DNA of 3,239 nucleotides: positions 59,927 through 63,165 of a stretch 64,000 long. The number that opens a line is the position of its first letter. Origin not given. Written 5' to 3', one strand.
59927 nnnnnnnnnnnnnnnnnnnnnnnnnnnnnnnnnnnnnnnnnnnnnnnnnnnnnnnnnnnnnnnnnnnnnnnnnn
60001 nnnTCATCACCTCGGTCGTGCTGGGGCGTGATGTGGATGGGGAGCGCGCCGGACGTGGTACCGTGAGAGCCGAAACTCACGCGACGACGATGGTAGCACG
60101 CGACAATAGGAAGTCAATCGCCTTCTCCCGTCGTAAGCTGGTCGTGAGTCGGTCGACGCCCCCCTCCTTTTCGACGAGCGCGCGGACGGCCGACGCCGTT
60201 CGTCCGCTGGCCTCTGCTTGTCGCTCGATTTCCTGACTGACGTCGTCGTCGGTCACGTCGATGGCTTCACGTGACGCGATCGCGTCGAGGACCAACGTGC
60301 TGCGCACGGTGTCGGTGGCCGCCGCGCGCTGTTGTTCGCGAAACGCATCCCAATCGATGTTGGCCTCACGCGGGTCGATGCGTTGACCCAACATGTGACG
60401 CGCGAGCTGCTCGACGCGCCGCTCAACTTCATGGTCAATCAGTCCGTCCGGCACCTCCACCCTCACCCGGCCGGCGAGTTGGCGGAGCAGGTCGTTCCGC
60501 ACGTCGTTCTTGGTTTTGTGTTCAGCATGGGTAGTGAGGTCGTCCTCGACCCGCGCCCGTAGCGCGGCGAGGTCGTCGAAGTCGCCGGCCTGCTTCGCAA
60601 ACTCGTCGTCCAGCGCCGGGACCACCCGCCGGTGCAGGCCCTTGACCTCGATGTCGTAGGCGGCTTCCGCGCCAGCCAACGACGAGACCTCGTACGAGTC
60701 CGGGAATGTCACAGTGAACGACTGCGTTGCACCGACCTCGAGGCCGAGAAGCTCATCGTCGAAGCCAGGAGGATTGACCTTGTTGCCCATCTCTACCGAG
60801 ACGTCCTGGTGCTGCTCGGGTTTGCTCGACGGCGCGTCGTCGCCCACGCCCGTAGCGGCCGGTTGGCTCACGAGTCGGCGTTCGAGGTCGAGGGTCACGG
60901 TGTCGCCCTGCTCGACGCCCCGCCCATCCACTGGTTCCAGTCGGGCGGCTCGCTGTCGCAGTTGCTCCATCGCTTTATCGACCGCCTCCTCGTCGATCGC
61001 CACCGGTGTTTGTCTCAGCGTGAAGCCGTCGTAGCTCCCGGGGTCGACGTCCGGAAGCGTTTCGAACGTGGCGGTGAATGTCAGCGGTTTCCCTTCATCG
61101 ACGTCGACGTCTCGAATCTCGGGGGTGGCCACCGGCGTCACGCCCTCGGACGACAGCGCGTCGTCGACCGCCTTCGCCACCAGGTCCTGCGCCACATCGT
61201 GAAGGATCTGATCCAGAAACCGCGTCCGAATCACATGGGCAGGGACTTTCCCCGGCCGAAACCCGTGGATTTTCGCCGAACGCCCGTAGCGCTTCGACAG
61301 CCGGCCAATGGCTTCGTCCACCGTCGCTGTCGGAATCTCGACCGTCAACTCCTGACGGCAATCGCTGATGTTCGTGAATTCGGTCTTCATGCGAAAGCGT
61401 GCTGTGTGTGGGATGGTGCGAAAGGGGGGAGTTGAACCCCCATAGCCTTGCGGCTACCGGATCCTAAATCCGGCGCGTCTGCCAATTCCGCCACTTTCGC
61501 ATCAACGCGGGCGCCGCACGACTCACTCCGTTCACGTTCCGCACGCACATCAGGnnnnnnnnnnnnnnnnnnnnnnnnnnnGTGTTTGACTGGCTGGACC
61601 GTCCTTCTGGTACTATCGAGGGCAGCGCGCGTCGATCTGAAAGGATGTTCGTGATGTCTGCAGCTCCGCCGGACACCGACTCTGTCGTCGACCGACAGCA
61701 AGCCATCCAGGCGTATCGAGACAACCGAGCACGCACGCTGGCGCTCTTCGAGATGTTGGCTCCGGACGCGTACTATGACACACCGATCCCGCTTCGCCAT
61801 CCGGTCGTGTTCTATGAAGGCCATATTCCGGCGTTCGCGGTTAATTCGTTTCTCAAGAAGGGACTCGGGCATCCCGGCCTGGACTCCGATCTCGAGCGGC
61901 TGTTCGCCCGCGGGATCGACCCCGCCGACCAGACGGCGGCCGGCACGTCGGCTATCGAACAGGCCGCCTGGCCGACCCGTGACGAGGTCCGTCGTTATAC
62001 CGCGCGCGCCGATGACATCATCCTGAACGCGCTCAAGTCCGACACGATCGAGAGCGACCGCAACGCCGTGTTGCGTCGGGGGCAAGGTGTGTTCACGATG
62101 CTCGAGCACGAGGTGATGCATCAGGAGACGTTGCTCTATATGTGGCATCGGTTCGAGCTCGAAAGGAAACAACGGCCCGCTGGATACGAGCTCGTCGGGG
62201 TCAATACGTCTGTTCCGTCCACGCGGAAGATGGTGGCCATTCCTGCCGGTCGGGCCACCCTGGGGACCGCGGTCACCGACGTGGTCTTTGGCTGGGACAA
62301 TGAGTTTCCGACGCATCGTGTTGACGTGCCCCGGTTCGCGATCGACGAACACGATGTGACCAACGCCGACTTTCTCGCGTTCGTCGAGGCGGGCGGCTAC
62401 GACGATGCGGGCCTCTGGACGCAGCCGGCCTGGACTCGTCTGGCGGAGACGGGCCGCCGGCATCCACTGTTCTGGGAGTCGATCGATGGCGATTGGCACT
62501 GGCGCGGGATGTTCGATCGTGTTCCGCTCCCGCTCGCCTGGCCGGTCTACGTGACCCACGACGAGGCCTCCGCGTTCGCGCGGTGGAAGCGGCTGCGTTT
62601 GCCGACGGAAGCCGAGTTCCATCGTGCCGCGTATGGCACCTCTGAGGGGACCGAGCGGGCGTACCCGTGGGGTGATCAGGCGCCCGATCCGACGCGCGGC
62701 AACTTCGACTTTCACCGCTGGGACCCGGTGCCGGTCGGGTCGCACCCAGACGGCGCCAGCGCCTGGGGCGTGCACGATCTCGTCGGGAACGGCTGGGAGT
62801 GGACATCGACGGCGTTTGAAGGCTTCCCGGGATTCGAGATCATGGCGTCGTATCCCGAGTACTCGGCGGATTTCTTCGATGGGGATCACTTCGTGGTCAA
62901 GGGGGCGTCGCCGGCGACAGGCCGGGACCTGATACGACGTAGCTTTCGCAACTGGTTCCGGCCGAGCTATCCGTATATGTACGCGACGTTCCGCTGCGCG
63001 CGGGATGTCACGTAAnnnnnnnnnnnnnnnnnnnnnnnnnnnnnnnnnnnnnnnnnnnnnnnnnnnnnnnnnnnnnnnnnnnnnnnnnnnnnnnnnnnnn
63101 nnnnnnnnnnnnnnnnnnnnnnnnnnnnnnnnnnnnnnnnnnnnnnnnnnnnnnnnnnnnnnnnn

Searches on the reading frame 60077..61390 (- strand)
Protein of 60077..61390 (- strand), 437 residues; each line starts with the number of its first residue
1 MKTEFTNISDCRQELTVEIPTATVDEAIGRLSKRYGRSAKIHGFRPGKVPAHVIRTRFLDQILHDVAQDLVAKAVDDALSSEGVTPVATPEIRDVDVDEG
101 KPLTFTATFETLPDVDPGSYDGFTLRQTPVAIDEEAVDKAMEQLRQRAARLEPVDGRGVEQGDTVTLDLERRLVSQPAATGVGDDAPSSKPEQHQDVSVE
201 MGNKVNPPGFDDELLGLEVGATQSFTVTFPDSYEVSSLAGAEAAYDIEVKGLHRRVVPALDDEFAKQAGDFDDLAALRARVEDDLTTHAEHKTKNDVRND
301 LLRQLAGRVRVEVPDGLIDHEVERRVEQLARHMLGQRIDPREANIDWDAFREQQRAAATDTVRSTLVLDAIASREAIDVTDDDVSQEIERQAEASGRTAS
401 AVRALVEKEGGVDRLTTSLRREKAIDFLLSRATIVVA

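Call 34: find_encoding_contigs(protein=window:60077-61390:-, flank=10000, max_places=2)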
Protein window:60077-61390:- (437 aa): 9 contigs read that carry it; 2 places shown.
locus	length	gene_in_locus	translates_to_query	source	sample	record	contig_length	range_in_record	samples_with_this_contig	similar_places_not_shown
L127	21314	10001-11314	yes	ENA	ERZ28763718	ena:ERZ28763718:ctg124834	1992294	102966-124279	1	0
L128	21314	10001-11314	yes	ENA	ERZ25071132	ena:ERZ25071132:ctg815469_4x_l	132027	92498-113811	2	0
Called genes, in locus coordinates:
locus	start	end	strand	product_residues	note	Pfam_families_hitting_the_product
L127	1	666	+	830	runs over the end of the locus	PF07635:PSCyt1 (weak), PF13442:Cytochrome_CBB3 (weak), PF07626:PSD3, PF07637:PSD5, PF07631:PSD4, PF07627:PSCyt3, PF07624:PSD2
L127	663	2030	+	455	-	PF07586:HXXSHH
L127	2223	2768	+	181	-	-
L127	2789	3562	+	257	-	PF00005:ABC_tran, PF13304:AAA_21 (faint)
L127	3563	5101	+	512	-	PF00528:BPD_transp_1, PF04069:OpuAC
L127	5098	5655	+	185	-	PF05099:TerB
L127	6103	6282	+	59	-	-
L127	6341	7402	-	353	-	PF01594:AI-2E_transport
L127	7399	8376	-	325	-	PF10017:Methyltransf_33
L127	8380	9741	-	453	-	PF12867:DinB_2 (weak), PF03781:FGE-sulfatase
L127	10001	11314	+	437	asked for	PF05697:Trigger_N, PF00254:FKBP_C (faint), PF05698:Trigger_C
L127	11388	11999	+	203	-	PF00574:CLP_protease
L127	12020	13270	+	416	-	PF06689:zf-C4_ClpX, PF00493:MCM, PF01078:Mg_chelatase (faint), PF00158:Sigma54_activat (faint), PF00004:AAA, PF07724:AAA_2, PF07728:AAA_5 (weak), PF10431:ClpB_D2-small, +1 more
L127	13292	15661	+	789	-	PF02190:LON_substr_bdg, PF13401:AAA_22 (faint), PF00004:AAA, PF07728:AAA_5 (weak), PF22667:Lon_lid, PF05362:Lon_C, PF13541:ChlI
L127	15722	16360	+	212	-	PF03193:RsgA_GTPase (faint), PF01926:MMR_HSR1, PF02421:FeoB_N (faint)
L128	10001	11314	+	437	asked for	PF05697:Trigger_N, PF00254:FKBP_C (faint), PF05698:Trigger_C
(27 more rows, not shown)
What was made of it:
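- Tried and rejected: Trigger factor was used instead (call 34).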

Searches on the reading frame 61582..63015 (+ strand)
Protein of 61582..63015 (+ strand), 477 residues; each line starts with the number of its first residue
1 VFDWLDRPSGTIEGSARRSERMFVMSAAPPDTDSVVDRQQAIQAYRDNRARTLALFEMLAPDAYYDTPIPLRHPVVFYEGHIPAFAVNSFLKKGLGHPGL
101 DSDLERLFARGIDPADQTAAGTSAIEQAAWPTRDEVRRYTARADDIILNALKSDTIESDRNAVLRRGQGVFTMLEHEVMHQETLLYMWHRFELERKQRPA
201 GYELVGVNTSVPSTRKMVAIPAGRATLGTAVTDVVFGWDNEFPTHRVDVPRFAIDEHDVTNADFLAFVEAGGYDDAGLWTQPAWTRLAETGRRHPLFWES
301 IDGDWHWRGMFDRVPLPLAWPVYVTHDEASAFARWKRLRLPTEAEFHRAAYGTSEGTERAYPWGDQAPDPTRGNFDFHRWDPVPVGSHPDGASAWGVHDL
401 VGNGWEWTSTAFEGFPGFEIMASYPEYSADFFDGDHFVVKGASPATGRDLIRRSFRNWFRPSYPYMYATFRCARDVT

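Call 33: find_encoding_contigs(protein=window:61582-63015:+, flank=10000, max_places=3)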
Protein window:61582-63015:+ (477 aa): no gene with exactly this product is on record in the collection.
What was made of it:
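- Tried and rejected: The look-up of ORF 61582-63015 found nothing on record (call 33).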
